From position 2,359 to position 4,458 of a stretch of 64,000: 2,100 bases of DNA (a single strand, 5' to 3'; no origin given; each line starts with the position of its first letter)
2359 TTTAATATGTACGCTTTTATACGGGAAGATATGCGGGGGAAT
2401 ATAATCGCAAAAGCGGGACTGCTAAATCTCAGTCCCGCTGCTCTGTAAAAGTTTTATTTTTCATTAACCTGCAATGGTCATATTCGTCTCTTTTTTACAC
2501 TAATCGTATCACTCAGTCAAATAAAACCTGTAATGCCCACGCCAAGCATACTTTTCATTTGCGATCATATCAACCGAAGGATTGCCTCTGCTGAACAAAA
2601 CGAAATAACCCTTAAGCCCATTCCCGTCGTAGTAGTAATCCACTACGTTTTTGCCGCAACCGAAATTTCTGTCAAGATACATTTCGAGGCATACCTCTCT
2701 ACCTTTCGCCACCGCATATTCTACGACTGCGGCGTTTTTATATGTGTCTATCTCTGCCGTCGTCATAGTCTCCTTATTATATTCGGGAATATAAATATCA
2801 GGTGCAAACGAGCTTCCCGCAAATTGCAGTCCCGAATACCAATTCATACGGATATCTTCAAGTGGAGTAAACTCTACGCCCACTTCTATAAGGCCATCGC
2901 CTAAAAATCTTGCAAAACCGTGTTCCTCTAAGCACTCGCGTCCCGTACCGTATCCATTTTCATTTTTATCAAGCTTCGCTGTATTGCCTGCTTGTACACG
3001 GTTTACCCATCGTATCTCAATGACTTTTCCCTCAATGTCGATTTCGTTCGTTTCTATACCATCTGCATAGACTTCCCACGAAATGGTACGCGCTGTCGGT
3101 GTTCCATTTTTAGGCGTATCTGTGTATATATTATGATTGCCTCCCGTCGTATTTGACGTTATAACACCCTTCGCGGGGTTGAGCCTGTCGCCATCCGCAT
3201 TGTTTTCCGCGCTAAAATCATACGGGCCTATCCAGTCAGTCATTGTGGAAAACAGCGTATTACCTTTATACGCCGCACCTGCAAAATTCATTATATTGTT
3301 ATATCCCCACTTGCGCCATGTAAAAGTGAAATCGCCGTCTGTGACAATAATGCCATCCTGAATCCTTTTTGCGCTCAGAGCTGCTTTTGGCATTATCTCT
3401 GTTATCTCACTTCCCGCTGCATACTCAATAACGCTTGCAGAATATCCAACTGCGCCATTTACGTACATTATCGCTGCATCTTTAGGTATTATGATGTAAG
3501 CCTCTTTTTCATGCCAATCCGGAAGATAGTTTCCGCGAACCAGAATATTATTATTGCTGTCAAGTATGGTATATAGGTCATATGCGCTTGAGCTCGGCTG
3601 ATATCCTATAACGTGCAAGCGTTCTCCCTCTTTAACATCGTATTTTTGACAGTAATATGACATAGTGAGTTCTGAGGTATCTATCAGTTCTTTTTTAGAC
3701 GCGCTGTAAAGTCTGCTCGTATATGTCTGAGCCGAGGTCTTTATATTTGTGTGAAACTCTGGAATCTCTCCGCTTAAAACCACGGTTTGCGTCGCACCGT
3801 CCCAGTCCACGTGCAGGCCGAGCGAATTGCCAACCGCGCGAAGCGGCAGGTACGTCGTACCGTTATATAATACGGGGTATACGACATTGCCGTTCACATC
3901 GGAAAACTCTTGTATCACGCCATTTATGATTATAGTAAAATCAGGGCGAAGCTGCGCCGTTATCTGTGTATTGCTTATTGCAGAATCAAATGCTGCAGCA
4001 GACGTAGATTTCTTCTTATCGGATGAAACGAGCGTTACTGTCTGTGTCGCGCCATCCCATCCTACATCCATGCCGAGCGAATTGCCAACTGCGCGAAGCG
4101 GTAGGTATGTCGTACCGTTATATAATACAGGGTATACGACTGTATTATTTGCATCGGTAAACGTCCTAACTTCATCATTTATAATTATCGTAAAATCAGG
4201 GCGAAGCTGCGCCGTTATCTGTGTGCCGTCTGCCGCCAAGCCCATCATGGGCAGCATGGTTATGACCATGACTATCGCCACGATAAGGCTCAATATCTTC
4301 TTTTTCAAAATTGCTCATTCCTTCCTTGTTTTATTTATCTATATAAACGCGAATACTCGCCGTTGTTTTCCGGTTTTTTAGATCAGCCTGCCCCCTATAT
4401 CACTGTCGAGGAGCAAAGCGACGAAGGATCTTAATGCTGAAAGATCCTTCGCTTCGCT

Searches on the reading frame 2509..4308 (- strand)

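Call 100: search_protein_families(library=pfam, proteins=[window:2509-4308:-], max_evalue=0.00001)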
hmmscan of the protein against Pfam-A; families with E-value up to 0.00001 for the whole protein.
window:2509-4308:- (599 aa): 1 family
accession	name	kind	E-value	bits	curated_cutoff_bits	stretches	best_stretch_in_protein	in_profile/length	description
PF07833.16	Cu_amine_oxidN1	-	5.4e-21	75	24.2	2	58-99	11-52/108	Copper amine oxidase N-terminal domain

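Call 101: search_protein_families(library=padloc, proteins=[window:2509-4308:-], max_evalue=0.00001)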
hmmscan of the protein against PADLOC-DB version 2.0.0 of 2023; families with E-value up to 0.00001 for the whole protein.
window:2509-4308:- (599 aa): 0 families
